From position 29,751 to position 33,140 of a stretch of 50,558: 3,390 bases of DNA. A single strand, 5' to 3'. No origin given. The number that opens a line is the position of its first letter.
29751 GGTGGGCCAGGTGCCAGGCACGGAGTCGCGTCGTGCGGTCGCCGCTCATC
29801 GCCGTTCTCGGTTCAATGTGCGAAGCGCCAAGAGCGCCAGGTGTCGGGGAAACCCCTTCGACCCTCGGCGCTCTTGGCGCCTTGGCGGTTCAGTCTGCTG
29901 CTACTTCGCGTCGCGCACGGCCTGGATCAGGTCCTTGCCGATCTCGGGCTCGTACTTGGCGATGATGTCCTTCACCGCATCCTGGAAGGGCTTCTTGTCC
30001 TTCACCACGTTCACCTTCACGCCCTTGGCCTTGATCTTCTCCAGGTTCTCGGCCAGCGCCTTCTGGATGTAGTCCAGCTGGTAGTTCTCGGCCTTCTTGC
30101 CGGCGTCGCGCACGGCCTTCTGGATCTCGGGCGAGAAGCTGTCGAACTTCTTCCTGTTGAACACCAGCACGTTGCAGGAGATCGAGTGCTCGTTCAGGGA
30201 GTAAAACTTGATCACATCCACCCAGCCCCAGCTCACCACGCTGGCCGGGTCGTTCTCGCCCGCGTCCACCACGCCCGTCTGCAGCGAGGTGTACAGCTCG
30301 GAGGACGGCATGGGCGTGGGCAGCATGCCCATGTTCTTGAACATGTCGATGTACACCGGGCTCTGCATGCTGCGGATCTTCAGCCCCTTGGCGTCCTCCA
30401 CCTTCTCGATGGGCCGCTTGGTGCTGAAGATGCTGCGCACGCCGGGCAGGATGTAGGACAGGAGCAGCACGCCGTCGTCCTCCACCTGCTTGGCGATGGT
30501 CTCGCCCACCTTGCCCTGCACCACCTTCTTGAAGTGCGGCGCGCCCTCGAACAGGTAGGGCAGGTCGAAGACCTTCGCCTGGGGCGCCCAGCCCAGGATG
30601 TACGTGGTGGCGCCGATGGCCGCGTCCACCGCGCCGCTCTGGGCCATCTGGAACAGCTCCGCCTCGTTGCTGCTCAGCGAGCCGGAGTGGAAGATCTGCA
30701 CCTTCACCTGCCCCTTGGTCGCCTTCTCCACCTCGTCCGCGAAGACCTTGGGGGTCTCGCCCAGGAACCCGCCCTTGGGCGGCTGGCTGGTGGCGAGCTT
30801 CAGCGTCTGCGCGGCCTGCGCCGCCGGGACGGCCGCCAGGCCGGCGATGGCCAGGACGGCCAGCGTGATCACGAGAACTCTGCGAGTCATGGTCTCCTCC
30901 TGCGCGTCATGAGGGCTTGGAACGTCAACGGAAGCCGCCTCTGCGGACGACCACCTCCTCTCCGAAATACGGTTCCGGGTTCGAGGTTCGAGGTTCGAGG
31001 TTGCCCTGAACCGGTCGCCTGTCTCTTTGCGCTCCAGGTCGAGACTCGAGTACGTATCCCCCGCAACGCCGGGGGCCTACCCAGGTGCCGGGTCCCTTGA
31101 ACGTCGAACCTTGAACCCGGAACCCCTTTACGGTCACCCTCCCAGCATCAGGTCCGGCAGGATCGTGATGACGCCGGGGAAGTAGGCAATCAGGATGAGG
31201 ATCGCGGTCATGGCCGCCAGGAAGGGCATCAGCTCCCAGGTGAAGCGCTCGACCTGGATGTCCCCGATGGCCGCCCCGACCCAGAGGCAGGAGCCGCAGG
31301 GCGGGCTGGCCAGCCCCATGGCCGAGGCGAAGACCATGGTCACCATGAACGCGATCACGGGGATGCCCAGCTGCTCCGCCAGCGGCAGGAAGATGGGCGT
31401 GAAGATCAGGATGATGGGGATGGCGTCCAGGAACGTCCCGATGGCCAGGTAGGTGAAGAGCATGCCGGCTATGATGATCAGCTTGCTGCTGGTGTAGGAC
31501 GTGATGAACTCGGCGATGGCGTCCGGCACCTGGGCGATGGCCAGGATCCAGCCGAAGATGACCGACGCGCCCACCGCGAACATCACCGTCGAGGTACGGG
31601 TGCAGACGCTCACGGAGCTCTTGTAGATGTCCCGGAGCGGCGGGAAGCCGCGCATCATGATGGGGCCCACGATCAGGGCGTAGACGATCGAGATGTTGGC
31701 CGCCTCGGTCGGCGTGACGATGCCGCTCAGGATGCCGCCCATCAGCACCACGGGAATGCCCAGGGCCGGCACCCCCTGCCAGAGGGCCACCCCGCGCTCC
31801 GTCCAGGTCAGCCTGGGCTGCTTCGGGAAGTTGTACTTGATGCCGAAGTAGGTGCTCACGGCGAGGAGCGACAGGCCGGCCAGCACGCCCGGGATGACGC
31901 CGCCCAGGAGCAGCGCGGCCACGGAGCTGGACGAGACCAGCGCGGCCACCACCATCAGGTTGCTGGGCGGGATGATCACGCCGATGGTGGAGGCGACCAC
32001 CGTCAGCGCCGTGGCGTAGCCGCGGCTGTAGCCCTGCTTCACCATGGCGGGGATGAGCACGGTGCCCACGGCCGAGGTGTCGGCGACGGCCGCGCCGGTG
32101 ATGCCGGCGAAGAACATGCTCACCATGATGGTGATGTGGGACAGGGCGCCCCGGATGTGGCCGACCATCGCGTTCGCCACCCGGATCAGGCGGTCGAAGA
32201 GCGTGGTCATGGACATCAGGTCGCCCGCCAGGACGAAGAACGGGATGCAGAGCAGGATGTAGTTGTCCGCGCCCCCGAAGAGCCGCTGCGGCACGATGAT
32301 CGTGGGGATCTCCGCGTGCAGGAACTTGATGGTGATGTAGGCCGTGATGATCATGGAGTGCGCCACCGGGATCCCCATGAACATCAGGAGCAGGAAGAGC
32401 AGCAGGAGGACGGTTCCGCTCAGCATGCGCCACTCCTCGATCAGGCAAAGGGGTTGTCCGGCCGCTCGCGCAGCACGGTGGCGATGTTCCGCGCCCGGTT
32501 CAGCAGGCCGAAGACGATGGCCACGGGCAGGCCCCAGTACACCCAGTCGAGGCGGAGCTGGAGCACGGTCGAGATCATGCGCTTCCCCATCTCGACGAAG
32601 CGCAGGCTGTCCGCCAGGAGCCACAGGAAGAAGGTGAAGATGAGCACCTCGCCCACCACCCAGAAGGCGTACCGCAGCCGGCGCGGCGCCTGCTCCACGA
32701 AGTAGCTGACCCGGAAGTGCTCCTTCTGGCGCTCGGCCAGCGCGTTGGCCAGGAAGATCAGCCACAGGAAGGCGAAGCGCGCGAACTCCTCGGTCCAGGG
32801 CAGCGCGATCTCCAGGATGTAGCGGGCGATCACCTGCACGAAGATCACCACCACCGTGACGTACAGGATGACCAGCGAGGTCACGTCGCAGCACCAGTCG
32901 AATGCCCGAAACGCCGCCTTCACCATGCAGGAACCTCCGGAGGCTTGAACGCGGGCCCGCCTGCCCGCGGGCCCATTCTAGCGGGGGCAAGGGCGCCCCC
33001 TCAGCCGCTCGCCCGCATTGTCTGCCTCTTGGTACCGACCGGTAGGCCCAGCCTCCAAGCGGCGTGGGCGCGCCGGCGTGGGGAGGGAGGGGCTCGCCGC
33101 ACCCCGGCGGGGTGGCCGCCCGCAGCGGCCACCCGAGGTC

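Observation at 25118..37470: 12-kb co-directional cluster joining an orphan glycyl-radical enzyme to a TRAP transporter and a thiolase-less beta-oxidation-like set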

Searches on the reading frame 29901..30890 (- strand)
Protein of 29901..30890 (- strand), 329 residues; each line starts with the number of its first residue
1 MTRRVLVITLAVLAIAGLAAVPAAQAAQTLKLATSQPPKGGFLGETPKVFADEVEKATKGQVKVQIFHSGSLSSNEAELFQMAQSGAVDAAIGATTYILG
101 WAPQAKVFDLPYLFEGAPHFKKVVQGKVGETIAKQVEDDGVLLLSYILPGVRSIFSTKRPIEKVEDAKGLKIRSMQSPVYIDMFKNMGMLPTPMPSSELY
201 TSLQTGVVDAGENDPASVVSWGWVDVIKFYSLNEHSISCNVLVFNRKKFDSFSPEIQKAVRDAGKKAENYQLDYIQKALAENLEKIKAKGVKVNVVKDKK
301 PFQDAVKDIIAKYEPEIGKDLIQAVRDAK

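Call 3: search_protein_families(library=pfam, proteins=[window:29901-30890:-])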
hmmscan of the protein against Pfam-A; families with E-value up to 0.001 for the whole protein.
window:29901-30890:- (329 aa): 1 family
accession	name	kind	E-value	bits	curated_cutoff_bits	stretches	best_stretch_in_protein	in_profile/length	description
PF03480.18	DctP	-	7.3e-71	239.3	23.4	1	45-314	13-284/286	Bacterial extracellular solute-binding protein, family 7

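Call 4: search_protein_families(library=ncbifam, proteins=[window:29901-30890:-])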
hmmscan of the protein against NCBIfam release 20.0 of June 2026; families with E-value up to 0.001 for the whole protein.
window:29901-30890:- (329 aa): 2 families
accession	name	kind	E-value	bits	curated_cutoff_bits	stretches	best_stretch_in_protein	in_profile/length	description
TIGR00787.1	dctP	subfamily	1.5e-62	211.3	175.05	1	48-289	16-256/257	DctP family TRAP transporter solute-binding subunit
NF037995.1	TRAP_S1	subfamily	5.2e-62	209.6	50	1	31-298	1-265/271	TRAP transporter substrate-binding protein DctP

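Call 18: search_solved_structures(query=window:29901-30890:-, max_evalue=1e-10, show_alignments=2)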
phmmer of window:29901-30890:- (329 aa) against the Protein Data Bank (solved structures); distinct sequences matched with E-value up to 1e-10: 94 (the best 60 are shown).
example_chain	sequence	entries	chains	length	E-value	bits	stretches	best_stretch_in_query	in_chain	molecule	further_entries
4x8r_A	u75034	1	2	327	7.3e-49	170.2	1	36-327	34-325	TRAP dicarboxylate transporter, DctP subunit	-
4pf8_A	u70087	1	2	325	4.6e-48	167.6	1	48-326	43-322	TRAP-T family transporter, DctP (Periplasmic binding) subunit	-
4nq8_A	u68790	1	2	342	8.7e-48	166.6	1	11-329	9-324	Putative periplasmic substrate-binding transport protein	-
4n8y_A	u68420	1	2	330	6.4e-47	163.8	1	13-328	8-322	Putative TRAP-type C4-dicarboxylate transport system, binding periplasmic protein (DctP su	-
4pdd_A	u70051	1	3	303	2.8e-45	158.4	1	35-327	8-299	TRAP dicarboxylate transporter, DctP subunit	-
4pdh_A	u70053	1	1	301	5.2e-45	157.5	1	30-328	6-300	TRAP dicarboxylate transporter, DctP subunit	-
4p47_A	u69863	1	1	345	2.7e-44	155.2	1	13-323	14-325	TRAP dicarboxylate transporter, DctP subunit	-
4ovr_A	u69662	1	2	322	3.1e-44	155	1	49-326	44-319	TRAP dicarboxylate transporter, DctP subunit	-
4p1l_A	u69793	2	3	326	1.6e-43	152.6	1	44-327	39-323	TRAP dicarboxylate transporter, DctP subunit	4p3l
4xfe_A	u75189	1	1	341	7.1e-43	150.5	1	8-320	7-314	TRAP dicarboxylate transporter subunit DctP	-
4ovq_A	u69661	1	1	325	1.8e-42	149.2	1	50-313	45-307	TRAP dicarboxylate ABC transporter, substrate-binding protein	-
4p9k_A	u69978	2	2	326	1.9e-42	149.1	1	23-328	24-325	TRAP dicarboxylate transporter, DctP subunit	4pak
4mhf_A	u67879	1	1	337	7.8e-42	147.1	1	5-329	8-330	TRAP dicarboxylate transporter, DctP subunit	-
4mij_A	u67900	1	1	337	7.8e-42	147.1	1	5-329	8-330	TRAP dicarboxylate transporter, DctP subunit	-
4ng7_A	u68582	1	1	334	8.3e-40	140.4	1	25-327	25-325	TRAP periplasmic solute binding protein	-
24gh_A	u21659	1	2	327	1.3e-28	103.7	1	27-319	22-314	DctP family TRAP transporter solute receptor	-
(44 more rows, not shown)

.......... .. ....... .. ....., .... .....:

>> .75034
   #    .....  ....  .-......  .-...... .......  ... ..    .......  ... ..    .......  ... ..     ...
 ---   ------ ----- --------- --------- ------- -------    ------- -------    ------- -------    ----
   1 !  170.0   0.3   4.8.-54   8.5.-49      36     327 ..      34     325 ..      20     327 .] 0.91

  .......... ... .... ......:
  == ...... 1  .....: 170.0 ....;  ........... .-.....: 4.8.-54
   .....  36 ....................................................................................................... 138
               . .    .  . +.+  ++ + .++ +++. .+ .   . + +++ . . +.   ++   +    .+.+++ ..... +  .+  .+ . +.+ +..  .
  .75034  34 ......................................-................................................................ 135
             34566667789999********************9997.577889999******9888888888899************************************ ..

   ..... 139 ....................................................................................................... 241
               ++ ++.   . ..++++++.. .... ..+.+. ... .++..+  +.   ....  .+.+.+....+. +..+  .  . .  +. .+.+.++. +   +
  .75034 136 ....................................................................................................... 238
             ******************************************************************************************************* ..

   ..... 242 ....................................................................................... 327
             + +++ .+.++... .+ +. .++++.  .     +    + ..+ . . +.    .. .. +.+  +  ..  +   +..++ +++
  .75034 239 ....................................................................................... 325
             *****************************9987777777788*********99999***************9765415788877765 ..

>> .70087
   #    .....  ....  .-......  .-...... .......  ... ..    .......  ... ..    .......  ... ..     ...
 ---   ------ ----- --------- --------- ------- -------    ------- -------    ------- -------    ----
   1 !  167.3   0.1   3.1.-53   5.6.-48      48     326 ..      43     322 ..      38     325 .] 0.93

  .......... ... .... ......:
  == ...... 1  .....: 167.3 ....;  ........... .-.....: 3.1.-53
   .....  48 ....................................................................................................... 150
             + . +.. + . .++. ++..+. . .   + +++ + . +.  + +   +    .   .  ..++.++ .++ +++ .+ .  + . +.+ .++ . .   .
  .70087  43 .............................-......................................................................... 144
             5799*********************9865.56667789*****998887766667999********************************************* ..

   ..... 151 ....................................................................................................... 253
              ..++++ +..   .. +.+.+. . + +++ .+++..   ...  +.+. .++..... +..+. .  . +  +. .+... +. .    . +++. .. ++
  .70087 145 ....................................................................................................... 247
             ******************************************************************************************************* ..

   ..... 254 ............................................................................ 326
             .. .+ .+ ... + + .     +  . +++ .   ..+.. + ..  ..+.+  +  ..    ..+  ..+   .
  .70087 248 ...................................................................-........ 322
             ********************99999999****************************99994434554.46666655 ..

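Call 65: find_related_loci(query=window:29901-30890:-, collection=genome_contigs, flank=8000)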
Query window:29901-30890:- (329 aa) in genome_contigs; peptide patterns used: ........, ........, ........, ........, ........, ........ (x = any residue, [..] = any of these).
89 stretches matched a pattern; 18 encode a relative of the query (tblastn E <= 1e-3); 17 distinct loci.
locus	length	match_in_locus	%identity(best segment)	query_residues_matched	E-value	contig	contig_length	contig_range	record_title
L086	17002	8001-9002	86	1-329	0e+0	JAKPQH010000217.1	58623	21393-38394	MAG: bacterium isolate JPNA_maxbin.176 k141_638109, whole genome shotgun sequence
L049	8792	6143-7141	85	1-328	0e+0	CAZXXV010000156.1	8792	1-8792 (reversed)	MAG TPA_asm: uncultured bacterium isolate binchicken_co376_252 genome assembly, contig: NODE_9844_length_8792_cov_7.5078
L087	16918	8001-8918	89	25-329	0e+0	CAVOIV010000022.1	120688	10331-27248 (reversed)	MAG: uncultured candidate division NC10 bacterium isolate MFD10007.bin.2.127 genome assembly, contig: contig_34662, whol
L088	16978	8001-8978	87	6-329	0e+0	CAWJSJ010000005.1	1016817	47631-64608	MAG: uncultured candidate division NC10 bacterium isolate MFD00905.bin.2.59 genome assembly, contig: contig_551, whole g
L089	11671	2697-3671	76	1-328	3e-167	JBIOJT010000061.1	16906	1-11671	MAG: Candidatus Methylomirabilales bacterium isolate GcC5-40 k141_194349_length_16906_cov_20.8902, whole genome shotgun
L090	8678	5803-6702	58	29-328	7e-121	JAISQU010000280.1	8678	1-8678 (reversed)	MAG: Spirochaetales bacterium isolate Kf353_bin16 k119_2561366, whole genome shotgun sequence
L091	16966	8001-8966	54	5-325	2e-119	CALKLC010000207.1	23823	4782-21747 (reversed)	MAG: uncultured Spirochaetales bacterium isolate R1_Bin_Bin_54_1 genome assembly, contig: c_000001310214, whole genome s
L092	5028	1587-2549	54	3-327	6e-120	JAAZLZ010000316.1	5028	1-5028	MAG: Bacillota bacterium isolate AS23ysBPME_287 240998_AS23, whole genome shotgun sequence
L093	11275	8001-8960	55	3-327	4e-119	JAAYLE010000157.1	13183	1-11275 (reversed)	MAG: Bacillota bacterium isolate AS15tlH2ME_148 82494_AS15, whole genome shotgun sequence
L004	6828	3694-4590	56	30-328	2e-117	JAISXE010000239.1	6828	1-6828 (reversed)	MAG: Spirochaetia bacterium isolate Nc350_bin164 k119_4103101, whole genome shotgun sequence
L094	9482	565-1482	36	24-329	3e-54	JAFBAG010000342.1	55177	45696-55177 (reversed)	MAG: Pseudolabrys sp. isolate CP_BM_RX_R9_25 BM_RX_R9_k147_2865867, whole genome shotgun sequence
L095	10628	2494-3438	34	1-313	4e-50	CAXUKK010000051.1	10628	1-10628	MAG TPA_asm: uncultured Enterovirga sp. isolate private_T1887_metawrap_bin.13 genome assembly, contig: private_T1887_met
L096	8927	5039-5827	35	53-313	3e-49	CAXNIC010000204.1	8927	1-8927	MAG: Alphaproteobacteria bacterium isolate LH-05nov19-173 genome assembly, contig: LH-05nov19-C19956, whole genome shotg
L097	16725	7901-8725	36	53-326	1e-47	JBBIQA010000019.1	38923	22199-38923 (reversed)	MAG: Rhodospirillales bacterium isolate PFF170222_bin_315 NODE_1097_length_38923_cov_8.045410, whole genome shotgun sequ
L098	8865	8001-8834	34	53-329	2e-47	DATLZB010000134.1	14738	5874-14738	MAG TPA_asm: Hyphomicrobiaceae bacterium isolate SMAG_U13287 k141_258276, whole genome shotgun sequence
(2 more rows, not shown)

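Call 68: search_protein_families(library=pfam, proteins=[L091:41-631:-, L091:830-1324:-, L091:2703-3716:-, L091:4288-5853:+, L091:6100-6909:+, L091:6899-7849:-, L091:10852-11289:+, L091:11299-12303:+, L091:12466-16479:+, L091:16501-16920:-])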
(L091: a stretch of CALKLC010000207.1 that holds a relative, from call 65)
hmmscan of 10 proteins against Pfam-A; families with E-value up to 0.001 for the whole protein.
L091:41-631:- (196 aa): 4 families
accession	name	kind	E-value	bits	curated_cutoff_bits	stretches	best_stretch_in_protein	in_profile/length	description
PF06005.17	ZapB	-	6.1e-07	30.3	31.5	1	31-85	13-67/71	Cell division protein ZapB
PF11932.13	DUF3450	-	0.00014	21.7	32.6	1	26-86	48-108/241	Protein of unknown function (DUF3450)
PF12329.13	TMF_DNA_bd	-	0.00024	21.4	35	1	35-85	11-61/74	TATA element modulatory factor 1 DNA binding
PF14197.11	Cep57_CLD_2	-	0.00047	20.6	27.1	0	57-132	3-66/67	Centrosome localisation domain of PPC89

L091:830-1324:- (164 aa): 1 family
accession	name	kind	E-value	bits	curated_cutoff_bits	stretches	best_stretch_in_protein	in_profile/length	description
PF04290.18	DctQ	-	3.8e-27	95.2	28.3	1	35-158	5-128/132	Tripartite ATP-independent periplasmic transporters, DctQ component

L091:2703-3716:- (337 aa): 1 family
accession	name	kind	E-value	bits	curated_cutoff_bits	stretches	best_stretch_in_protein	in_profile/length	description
PF03480.18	DctP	-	1.6e-77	261.1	23.4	1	40-319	2-284/286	Bacterial extracellular solute-binding protein, family 7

L091:4288-5853:+ (521 aa): 1 family
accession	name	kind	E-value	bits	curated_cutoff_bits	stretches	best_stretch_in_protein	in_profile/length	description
PF01144.29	CoA_trans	-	2.3e-35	122.4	23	1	6-242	2-216/217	Coenzyme A transferase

L091:6100-6909:+ (269 aa): 3 families
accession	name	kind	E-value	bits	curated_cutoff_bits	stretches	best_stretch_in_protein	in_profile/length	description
PF00106.31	adh_short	-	1.6e-56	191.3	26.6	1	25-217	1-193/195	short chain dehydrogenase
PF13561.12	adh_short_C2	-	2.1e-52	178.5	27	1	33-265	5-235/236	Enoyl-(Acyl carrier protein) reductase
PF08659.16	KR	-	9e-15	55.5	22.6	1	27-178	3-154/180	KR domain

L091:6899-7849:- (316 aa): 2 families
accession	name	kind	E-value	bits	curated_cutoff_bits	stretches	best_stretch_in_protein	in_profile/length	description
PF01488.26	Shikimate_DH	-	1.4e-05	25.6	24.3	1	146-238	3-92/138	Shikimate / quinate 5-dehydrogenase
PF08501.16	Shikimate_dh_N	-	2e-05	25.2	27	1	37-105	4-70/83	Shikimate dehydrogenase substrate binding domain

L091:10852-11289:+ (145 aa): 4 families
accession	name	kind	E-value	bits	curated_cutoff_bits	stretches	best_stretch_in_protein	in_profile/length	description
PF00903.31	Glyoxalase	-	1.5e-17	64.6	20.6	1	11-140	2-121/121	Glyoxalase/Bleomycin resistance protein/Dioxygenase superfamily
PF13669.12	Glyoxalase_4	-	2.1e-09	38.1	27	1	13-124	2-103/109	Glyoxalase/Bleomycin resistance protein/Dioxygenase superfamily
PF12681.13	Glyoxalase_2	-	0.00016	22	30.1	0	95-141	66-114/118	Glyoxalase-like domain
PF22677.2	Ble-like_N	-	0.00081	19.5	24.5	0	13-29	4-20/41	Bleomycin resistance protein-like N-terminal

L091:11299-12303:+ (334 aa): 2 families
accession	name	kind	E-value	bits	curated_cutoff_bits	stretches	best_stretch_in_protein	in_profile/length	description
PF02826.25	2-Hacid_dh_C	-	8.8e-47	159.2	25.1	1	116-294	2-178/178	D-isomer specific 2-hydroxyacid dehydrogenase, NAD binding domain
PF00389.36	2-Hacid_dh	-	3.4e-07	30.4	24.6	1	47-324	36-132/134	D-isomer specific 2-hydroxyacid dehydrogenase, catalytic domain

L091:12466-16479:+ (1337 aa): 9 families
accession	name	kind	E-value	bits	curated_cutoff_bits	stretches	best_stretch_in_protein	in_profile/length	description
PF00676.26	E1_dh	-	7.5e-35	120.8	22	2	46-243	2-170/300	Dehydrogenase E1 component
PF02780.25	Transketolase_C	-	1.9e-30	105.8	25.9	1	631-743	1-115/124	Transketolase, C-terminal domain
PF02779.29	Transket_pyr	-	2e-26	93.1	27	1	439-613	4-173/174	Transketolase, pyrimidine binding domain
PF08541.16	ACP_syn_III_C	-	7.7e-20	71.3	26.6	1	1175-1234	1-60/90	3-Oxoacyl-[acyl-carrier-protein (ACP)] synthase III C terminal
PF00364.28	Biotin_lipoyl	-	2.9e-19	69.1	22.1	1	788-849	10-73/73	Biotin-requiring enzyme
PF08545.16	ACP_syn_III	-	1.8e-15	57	24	1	1055-1117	2-64/80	3-Oxoacyl-[acyl-carrier-protein (ACP)] synthase III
PF13533.13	Biotin_lipoyl_2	-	3.4e-06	27.2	29.8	1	820-849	2-31/32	Biotin-lipoyl like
PF13437.12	HlyD_3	-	6.1e-05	24.2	22.2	0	821-849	2-30/106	HlyD family secretion protein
PF01597.25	GCV_H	-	0.00087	19.6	22.2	0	797-832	38-74/122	Glycine cleavage H-protein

L091:16501-16920:- (139 aa): 0 families

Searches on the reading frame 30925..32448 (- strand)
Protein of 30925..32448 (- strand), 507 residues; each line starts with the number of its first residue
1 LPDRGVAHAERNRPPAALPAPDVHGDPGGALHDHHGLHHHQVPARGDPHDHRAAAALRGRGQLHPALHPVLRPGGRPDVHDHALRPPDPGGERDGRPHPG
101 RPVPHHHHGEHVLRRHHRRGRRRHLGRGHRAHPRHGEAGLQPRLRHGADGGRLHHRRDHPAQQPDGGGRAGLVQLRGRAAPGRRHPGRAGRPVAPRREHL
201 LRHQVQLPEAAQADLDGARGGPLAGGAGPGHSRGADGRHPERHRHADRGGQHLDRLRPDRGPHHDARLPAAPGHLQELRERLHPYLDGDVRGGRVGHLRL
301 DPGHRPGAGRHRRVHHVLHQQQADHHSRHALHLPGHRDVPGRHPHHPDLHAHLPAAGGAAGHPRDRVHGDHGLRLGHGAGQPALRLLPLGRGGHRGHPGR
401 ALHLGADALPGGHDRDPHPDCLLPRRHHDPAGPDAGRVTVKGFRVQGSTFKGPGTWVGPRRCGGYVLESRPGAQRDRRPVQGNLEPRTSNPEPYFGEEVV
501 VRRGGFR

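Call 3: search_protein_families(library=pfam, proteins=[window:30925-32448:-])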
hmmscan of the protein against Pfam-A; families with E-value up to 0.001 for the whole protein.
window:30925-32448:- (507 aa): 0 families

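Call 4: search_protein_families(library=ncbifam, proteins=[window:30925-32448:-])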
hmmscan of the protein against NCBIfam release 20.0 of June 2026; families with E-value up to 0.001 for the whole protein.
window:30925-32448:- (507 aa): 0 families

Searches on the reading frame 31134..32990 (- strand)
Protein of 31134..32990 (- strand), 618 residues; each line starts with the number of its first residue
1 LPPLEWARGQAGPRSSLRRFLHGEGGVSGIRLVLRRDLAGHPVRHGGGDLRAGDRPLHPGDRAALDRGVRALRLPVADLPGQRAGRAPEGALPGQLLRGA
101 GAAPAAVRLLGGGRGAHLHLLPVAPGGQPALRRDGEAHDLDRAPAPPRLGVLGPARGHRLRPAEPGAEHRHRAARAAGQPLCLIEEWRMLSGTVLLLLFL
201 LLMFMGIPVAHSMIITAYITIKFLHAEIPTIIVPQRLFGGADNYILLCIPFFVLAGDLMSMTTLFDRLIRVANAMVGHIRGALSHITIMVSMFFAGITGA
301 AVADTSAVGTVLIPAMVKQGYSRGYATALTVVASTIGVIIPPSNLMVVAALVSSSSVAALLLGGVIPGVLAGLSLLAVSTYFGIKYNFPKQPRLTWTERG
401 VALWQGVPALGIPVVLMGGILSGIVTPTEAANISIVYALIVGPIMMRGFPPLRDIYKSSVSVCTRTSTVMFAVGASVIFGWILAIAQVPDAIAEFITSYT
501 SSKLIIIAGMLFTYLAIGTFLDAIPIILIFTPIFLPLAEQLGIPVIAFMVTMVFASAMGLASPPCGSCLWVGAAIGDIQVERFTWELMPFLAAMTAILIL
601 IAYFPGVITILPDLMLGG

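Call 5: search_protein_families(library=pfam, proteins=[window:31134-32990:-])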
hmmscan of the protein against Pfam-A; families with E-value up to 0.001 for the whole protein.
window:31134-32990:- (618 aa): 2 families
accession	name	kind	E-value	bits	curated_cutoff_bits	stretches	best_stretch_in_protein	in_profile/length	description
PF06808.19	DctM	-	2.7e-98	330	23.8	1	197-606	2-412/413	Tripartite ATP-independent periplasmic transporter, DctM component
PF03606.21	DcuC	-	0.00034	19.7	23.1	1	286-603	117-460/461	C4-dicarboxylate anaerobic carrier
